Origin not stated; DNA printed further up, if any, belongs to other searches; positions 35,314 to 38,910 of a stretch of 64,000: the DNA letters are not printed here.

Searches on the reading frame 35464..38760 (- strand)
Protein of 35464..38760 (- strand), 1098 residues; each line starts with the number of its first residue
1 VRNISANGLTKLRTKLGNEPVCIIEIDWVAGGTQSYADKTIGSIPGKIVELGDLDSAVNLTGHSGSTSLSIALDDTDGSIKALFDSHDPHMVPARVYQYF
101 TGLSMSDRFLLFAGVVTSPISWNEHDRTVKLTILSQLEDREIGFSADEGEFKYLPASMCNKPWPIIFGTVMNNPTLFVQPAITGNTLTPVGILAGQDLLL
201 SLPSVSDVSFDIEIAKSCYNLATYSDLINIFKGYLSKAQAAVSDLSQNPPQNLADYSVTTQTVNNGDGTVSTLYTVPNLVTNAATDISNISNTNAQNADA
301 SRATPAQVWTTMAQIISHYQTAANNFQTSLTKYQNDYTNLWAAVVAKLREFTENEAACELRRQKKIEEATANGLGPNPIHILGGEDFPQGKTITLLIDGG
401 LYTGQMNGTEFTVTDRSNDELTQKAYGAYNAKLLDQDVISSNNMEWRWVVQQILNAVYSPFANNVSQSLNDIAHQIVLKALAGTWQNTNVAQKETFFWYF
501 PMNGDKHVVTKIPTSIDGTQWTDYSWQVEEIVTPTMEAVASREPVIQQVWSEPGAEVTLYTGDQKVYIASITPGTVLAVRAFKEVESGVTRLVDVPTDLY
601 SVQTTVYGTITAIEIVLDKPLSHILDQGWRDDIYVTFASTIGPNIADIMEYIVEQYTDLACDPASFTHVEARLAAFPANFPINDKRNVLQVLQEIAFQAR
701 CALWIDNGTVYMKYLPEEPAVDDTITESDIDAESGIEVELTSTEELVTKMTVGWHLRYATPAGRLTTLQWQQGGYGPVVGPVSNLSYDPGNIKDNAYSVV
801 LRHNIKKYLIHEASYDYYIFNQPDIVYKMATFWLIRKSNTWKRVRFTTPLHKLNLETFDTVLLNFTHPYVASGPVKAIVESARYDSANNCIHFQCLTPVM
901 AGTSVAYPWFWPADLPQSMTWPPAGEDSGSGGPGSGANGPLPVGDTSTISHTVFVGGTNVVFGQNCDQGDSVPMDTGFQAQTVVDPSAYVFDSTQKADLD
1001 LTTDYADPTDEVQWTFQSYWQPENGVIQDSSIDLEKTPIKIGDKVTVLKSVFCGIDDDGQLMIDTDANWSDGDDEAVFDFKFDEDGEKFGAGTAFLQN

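Call 12: search_protein_families(library=phrogs, proteins=[window:35464-38760:-], max_evalue=0.001)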
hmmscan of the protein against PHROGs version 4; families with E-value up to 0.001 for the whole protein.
window:35464-38760:- (1098 aa): 0 families

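Call 13: search_protein_families(library=pfam, proteins=[window:35464-38760:-], max_evalue=0.01)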
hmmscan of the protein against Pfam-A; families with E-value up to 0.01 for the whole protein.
window:35464-38760:- (1098 aa): 0 families

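Call 26: search_solved_structures(query=window:35464-38760:-, max_evalue=1)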
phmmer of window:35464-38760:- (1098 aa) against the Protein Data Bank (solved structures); distinct sequences matched with E-value up to 1: 1.
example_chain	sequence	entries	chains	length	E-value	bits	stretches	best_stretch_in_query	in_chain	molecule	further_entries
5ja1_A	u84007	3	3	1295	0.73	10.5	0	499-577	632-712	Enterobactin synthase component F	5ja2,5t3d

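Call 83: search_protein_families(library=ncbifam, proteins=[window:35464-38760:-], max_evalue=0.1)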
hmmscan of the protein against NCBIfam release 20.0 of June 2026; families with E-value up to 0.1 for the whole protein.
window:35464-38760:- (1098 aa): 0 families
